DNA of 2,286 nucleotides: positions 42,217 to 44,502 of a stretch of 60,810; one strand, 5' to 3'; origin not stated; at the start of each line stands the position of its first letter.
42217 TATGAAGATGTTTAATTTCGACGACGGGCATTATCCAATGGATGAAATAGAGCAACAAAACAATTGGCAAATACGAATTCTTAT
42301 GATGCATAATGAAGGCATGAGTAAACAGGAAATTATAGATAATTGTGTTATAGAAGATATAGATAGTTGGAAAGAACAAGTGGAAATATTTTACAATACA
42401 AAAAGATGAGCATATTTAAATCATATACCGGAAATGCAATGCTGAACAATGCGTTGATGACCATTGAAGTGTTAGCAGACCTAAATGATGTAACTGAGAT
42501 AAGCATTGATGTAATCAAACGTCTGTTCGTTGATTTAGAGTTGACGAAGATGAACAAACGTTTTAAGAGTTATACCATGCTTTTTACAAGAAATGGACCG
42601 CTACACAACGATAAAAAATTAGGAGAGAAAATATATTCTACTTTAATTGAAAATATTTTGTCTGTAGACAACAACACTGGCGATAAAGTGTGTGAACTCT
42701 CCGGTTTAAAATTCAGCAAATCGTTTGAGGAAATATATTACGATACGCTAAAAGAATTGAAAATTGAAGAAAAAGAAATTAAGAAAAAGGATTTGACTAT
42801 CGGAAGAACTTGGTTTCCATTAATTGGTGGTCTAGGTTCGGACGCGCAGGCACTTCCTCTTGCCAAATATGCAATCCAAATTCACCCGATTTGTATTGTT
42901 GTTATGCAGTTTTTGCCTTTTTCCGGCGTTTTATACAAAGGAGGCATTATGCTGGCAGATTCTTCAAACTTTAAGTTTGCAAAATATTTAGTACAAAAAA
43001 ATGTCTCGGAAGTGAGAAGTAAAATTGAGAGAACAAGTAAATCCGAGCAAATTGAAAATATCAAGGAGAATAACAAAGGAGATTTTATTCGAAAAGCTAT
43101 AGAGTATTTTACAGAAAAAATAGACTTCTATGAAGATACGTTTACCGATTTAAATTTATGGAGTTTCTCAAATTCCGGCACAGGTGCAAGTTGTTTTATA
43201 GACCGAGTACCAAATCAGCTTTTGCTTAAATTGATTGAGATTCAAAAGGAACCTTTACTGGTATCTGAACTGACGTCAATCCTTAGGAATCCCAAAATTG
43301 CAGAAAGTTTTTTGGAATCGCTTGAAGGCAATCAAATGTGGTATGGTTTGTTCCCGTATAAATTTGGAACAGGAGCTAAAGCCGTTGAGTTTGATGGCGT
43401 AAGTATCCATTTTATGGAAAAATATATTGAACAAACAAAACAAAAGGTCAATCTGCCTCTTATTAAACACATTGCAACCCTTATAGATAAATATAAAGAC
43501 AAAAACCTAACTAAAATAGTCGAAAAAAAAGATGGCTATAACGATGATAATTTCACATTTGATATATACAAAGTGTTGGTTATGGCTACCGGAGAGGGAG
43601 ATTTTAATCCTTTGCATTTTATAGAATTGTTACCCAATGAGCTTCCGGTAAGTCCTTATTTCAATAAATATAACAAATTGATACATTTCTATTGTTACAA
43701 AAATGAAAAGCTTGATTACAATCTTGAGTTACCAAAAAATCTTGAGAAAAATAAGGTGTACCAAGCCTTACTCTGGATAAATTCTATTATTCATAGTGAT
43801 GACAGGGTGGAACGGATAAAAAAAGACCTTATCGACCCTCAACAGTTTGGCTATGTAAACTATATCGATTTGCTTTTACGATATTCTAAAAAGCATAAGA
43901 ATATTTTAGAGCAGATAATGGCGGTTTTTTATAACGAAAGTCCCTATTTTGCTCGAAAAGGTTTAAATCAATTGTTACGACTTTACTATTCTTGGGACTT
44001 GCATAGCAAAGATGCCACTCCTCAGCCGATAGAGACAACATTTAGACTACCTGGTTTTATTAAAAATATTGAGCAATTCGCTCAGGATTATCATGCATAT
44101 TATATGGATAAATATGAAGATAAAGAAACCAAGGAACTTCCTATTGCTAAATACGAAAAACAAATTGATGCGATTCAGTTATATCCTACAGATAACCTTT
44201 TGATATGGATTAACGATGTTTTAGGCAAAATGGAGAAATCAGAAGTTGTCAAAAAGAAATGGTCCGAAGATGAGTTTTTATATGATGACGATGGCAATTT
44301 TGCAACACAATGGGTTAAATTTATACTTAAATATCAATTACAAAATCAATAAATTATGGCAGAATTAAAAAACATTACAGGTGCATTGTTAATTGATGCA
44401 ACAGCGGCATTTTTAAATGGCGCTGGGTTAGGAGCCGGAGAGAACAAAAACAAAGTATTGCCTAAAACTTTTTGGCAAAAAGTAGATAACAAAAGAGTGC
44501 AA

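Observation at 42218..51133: Type I-B-ordered CRISPR-Cas island with no cas6 and an unplaceable large subunit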

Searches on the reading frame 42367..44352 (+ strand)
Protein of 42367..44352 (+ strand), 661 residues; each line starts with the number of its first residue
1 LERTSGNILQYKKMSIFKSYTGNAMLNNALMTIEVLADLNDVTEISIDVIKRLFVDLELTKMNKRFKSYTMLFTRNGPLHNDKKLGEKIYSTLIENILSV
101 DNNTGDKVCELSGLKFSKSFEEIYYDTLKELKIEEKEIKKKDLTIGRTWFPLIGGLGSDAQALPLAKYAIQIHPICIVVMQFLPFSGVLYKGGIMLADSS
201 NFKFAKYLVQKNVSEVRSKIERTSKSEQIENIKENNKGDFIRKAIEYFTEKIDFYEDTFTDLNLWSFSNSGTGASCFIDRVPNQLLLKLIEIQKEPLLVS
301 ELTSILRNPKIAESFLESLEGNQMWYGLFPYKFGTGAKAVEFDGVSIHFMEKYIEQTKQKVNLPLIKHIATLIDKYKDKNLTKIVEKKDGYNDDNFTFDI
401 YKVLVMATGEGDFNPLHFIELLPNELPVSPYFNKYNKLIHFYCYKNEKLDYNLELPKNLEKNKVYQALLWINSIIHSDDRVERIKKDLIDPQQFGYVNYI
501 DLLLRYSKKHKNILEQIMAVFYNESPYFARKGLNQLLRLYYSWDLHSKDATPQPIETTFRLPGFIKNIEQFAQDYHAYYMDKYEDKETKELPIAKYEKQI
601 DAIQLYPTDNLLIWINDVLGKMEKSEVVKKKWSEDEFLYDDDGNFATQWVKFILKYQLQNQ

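Call 7: search_protein_families(library=ncbifam, proteins=[window:42367-44352:+], max_evalue=0.01)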
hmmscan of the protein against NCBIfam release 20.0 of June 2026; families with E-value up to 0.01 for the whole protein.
window:42367-44352:+ (661 aa): 0 families

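Call 8: search_protein_families(library=pfam, proteins=[window:42367-44352:+], max_evalue=0.01)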
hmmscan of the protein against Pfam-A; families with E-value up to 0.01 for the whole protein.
window:42367-44352:+ (661 aa): 0 families

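Call 10: search_protein_families(library=padloc, proteins=[window:42367-44352:+], max_evalue=0.1)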
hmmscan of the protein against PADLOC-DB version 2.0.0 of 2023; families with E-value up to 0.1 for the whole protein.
window:42367-44352:+ (661 aa): 2 families
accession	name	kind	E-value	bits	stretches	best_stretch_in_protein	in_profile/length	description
PDLC01109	Cas8b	-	6.5e-173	574.6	1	14-659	1-617/626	Cas8b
PDLC01367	Cas8b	-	0.018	13.4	1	140-185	16-60/63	CAS-I-B; effector_LS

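Call 12: find_homologous_proteins(query=window:42406-44352:+, max_evalue=0.00001)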
Query window:42406-44352:+ (648 aa): 384 proteins with E <= 0.00001 among 8000 candidates; the best 120 are listed.
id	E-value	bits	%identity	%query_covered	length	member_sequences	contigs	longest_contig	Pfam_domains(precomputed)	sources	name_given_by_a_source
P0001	0.0e+0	1460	100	100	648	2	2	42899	-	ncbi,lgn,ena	-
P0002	2.7e-254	863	60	100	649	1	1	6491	-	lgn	-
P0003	1.9e-211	722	51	100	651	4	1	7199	-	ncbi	-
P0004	3.9e-168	579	45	100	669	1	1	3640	-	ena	-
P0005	4.0e-167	575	45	100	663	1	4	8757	-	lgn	-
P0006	3.9e-166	572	44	100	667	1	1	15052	-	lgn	-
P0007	5.3e-166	572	44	100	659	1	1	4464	-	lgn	-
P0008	3.7e-165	569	45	100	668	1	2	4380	-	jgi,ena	jgi:hypothetical protein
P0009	5.9e-165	568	44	100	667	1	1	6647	-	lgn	-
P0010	9.8e-164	564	44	100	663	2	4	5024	-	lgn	-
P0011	2.8e-163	563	44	100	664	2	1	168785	-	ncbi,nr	ncbi:MAG TPA: hypothetical protein VFW07_24810 [Parafilimonas sp.]|nr:hypothetical protein [Parafili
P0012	3.9e-163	562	43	100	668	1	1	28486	-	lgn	-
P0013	5.5e-162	558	44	100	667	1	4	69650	-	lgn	-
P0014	6.7e-162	558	44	100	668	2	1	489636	-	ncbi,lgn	ncbi:hypothetical protein ACFCT7_08510 [Fulvivirgaceae bacterium LMO-SS25]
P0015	7.3e-162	558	44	100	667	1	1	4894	-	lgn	-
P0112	4.0e-144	499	41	99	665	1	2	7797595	-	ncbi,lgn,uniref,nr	ncbi:hypothetical protein [Pseudobacter ginsenosidimutans]|uniref:Uncharacterized protein n=1 Tax=Ps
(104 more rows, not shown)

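Call 13: find_encoding_contigs(protein=P0001, flank=10000, max_places=3)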
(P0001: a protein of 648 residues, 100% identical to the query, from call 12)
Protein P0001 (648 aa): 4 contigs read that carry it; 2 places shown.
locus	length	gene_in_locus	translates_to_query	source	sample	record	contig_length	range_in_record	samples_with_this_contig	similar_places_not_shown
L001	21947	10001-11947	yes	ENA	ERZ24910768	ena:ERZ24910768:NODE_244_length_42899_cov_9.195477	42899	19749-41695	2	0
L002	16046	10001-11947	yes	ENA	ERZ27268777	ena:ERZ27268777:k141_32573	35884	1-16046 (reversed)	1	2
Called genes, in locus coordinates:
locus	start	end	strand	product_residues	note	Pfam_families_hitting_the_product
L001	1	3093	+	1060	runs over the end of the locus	PF00873:ACR_tran, PF03176:MMPL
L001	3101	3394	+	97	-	PF00543:P-II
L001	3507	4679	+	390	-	PF17767:NAPRTase_N, PF04095:NAPRTase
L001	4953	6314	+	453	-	PF01554:MatE, PF03023:MurJ (weak)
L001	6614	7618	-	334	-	PF00044:Gp_dh_N, PF02800:Gp_dh_C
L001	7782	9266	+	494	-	PF04495:GRASP55_65 (faint), PF00595:PDZ (weak), PF17820:PDZ_6, PF13590:DUF4136, PF13180:PDZ_2 (weak), PF17820:PDZ_6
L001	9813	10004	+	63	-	-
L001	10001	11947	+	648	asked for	-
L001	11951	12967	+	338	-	PF01905:DevR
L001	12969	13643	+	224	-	-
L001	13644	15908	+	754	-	PF00270:DEAD, PF04851:ResIII, PF00271:Helicase_C, PF22590:Cas3-like_C_2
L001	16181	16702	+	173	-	PF19652:DUF6155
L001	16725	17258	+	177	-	PF01930:Cas_Cas4, PF12705:PDDEXK_1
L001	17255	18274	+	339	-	PF01867:Cas_Cas1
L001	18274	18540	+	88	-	PF09827:CRISPR_Cas2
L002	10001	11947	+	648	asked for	-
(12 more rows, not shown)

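Call 14: find_encoding_contigs(protein=P0112, flank=10000, max_places=2)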
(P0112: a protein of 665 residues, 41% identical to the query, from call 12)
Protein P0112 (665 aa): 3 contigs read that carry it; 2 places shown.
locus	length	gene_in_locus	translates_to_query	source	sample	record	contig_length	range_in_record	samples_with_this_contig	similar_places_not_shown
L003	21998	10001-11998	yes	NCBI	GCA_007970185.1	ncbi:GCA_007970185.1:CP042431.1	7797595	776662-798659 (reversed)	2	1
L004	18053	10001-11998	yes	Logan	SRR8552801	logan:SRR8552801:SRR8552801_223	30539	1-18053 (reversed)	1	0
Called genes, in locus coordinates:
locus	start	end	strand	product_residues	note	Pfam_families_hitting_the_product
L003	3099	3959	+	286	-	PF01618:MotA_ExbB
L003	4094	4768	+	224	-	PF02472:ExbD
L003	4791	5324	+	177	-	PF02472:ExbD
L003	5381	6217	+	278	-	PF28545:1TM_TonB_rel, PF03544:TonB_C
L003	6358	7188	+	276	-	PF28545:1TM_TonB_rel, PF03544:TonB_C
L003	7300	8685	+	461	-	PF03193:RsgA_GTPase (faint), PF10396:TrmE_N, PF12631:MnmE_helical, PF00009:GTP_EFTU, PF00071:Ras (weak), PF01926:MMR_HSR1, PF02421:FeoB_N, PF16897:MMR_HSR1_Xtn (weak), +1 more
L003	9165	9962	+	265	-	PF21350:Cas6_I-A, PF01881:Cas_Cas6_C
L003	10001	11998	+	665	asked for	-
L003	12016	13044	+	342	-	-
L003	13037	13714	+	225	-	-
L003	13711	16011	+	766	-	PF04851:ResIII (weak), PF00270:DEAD, PF00271:Helicase_C, PF22590:Cas3-like_C_2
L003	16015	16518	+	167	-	PF01930:Cas_Cas4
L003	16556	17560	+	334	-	PF01867:Cas_Cas1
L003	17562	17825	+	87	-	PF09827:CRISPR_Cas2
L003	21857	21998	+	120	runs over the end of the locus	PF13474:SnoaL_3 (weak), PF14534:DUF4440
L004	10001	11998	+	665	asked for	-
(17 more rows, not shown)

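Call 16: find_related_loci(query=A1, collection=genome_contigs, flank=10000)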
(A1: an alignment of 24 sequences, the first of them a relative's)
Query A1 (648 aa) in genome_contigs; peptide patterns used: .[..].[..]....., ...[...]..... (x = any residue, [..] = any of these).
49 stretches matched a pattern; 41 encode a relative of the query (tblastn E <= 1e-3); 40 distinct loci.
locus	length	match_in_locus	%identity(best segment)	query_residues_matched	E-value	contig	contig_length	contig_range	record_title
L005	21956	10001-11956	44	1-648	2e-167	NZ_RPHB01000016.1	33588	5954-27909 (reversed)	Arthrospiribacter ruber strain DPMB0001 scaffold16, whole genome shotgun sequence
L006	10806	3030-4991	44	1-648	3e-164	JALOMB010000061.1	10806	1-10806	MAG: Chitinophagales bacterium isolate Prado040 scaffold_11909, whole genome shotgun sequence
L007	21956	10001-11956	43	1-642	1e-163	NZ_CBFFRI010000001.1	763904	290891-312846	Sphingobacterium sp. LRF_L2 NODE_1_length_763904_cov_87.158587, whole genome shotgun sequence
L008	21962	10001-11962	44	1-648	2e-163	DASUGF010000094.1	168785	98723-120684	MAG TPA_asm: Parafilimonas sp. isolate SMAG_U1398 k141_1221319, whole genome shotgun sequence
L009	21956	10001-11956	43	1-642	2e-162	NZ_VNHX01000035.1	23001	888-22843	Sphingobacterium allocomposti strain DSM 18850 Ga0131137_135, whole genome shotgun sequence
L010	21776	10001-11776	45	1-590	3e-161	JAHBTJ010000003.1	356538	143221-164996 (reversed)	MAG: Chitinophagaceae bacterium isolate ACE_BAC11 BAC11_3, whole genome shotgun sequence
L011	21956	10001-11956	42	1-648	2e-158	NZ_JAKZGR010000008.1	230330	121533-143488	Belliella kenyensis strain DSM 46651 NODE_8_length_230330_cov_38.376368, whole genome shotgun sequence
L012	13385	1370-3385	42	1-648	8e-156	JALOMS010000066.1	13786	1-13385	MAG: Thermoflexibacter sp. isolate Prado057 scaffold_8986, whole genome shotgun sequence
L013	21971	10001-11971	41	1-648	6e-152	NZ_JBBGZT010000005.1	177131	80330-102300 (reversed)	Sphingobacterium sp. MYb382 MYb382_5, whole genome shotgun sequence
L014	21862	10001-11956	40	1-648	2e-150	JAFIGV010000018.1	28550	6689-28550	MAG: Flavipsychrobacter sp. isolate HJP_bin8 k141_155577, whole genome shotgun sequence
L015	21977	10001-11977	41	1-645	7e-147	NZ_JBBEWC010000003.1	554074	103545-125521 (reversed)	Emticicia soli strain ZZ-4 Scaffold2_1, whole genome shotgun sequence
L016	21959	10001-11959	41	2-645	6e-147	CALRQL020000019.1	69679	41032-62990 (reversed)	MAG: Agrobacterium sp. 719_389 isolate JJ-CU23-05-7-m1-bin223 genome assembly, contig: JJ-NR103-41-C207, whole genome sh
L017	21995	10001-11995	41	1-646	1e-145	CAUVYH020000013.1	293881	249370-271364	MAG: Bacteroidales bacterium isolate c703f99e-db57-444c-bdd0-d6cc6e68c7ba genome assembly, contig: contig_13, whole geno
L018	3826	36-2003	40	1-643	2e-149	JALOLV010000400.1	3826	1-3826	MAG: Spirosomataceae bacterium isolate Prado034 scaffold_99048, whole genome shotgun sequence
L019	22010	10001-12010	39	1-642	2e-140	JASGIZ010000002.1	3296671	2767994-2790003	MAG: Agriterribacter sp. isolate 5N381 JMF-2111-06-0005.ont.bin.381_1, whole genome shotgun sequence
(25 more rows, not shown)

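Call 21: find_encoding_contigs(protein=P0002, flank=10000, max_places=2)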
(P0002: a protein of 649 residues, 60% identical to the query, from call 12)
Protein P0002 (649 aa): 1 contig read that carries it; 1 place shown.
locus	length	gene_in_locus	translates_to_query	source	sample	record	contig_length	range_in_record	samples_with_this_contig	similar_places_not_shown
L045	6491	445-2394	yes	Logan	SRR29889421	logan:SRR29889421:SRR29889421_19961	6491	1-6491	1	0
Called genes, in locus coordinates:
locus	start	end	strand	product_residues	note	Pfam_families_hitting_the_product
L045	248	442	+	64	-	-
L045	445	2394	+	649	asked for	-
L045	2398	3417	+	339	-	PF01905:DevR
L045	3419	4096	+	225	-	-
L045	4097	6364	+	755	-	PF04851:ResIII, PF00270:DEAD, PF00271:Helicase_C, PF22590:Cas3-like_C_2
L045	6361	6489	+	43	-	?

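Call 22: find_encoding_contigs(protein=P0003, flank=10000, max_places=2)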
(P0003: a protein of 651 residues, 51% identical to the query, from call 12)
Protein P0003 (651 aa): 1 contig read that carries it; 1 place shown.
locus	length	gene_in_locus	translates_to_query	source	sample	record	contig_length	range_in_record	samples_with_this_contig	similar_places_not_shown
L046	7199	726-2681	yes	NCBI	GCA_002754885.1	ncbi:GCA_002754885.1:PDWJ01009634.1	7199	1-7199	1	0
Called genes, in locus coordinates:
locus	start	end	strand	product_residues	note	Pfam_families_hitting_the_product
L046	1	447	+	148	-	?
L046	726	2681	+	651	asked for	-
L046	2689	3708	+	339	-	PF01905:DevR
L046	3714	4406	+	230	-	-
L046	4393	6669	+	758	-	PF04851:ResIII, PF00270:DEAD, PF00271:Helicase_C, PF22590:Cas3-like_C_2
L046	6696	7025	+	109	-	PF01930:Cas_Cas4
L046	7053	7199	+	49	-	?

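Call 71: search_protein_families(library=pfam, alignment_id=A6, max_evalue=0.0001)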
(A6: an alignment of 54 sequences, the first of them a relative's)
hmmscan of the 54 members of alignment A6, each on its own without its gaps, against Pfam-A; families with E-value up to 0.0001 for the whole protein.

A. member 1, L005:9040-9993:+ (318 aa): 0 families

B. families by the number of members that match (of 54 scanned): 27 families (the first 25 are shown)
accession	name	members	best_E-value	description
PF05635.17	23S_rRNA_IVP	6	2.1e-16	23S rRNA-intervening sequence protein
PF08279.18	HTH_11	4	5.9e-07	HTH domain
PF07929.16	PRiA4_ORF3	3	3.2e-59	Plasmid pRiA4b ORF-3-like protein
PF13366.12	PDDEXK_3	3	4.3e-43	PD-(D/E)XK nuclease superfamily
PF08843.17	AbiEii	3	3e-32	Nucleotidyl transferase AbiEii toxin, Type IV TA system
PF13173.12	AAA_14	3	1e-29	AAA domain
PF13635.12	DUF4143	3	1.1e-09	Domain of unknown function (DUF4143)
PF13280.12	WYL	2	3.7e-07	WYL domain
PF13551.12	HTH_29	2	5.2e-05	Winged helix-turn helix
PF13310.11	Virulence_RhuM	1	2.5e-26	Virulence protein RhuM family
PF19652.4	DUF6155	1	1.5e-22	Family of unknown function (DUF6155)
PF04255.20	DUF433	1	9.5e-20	Protein of unknown function (DUF433)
PF01881.21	Cas_Cas6_C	1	1.3e-17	CRISPR associated protein Cas6, C-terminal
PF03683.19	UPF0175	1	2.7e-16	Uncharacterised protein family (UPF0175)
PF02661.23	Fic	1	1.3e-12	Fic/DOC family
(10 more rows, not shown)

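Call 81: list_cluster_members(proteins=[P0001, P0121])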
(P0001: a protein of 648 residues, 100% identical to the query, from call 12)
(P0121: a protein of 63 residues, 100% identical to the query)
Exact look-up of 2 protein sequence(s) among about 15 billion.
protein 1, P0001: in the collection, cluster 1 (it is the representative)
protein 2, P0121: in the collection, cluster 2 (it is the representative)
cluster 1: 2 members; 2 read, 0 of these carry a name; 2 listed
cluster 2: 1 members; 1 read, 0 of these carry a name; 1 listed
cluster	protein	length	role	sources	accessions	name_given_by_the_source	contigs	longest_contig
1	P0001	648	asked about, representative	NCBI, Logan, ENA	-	-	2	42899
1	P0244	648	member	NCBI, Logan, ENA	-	-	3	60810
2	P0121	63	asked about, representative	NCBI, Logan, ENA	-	-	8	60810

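Call 94: search_solved_structures(query=A1, max_evalue=1)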
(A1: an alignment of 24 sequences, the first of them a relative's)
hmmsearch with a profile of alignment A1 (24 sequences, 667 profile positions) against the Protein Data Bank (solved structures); distinct sequences matched with E-value up to 1: 0.
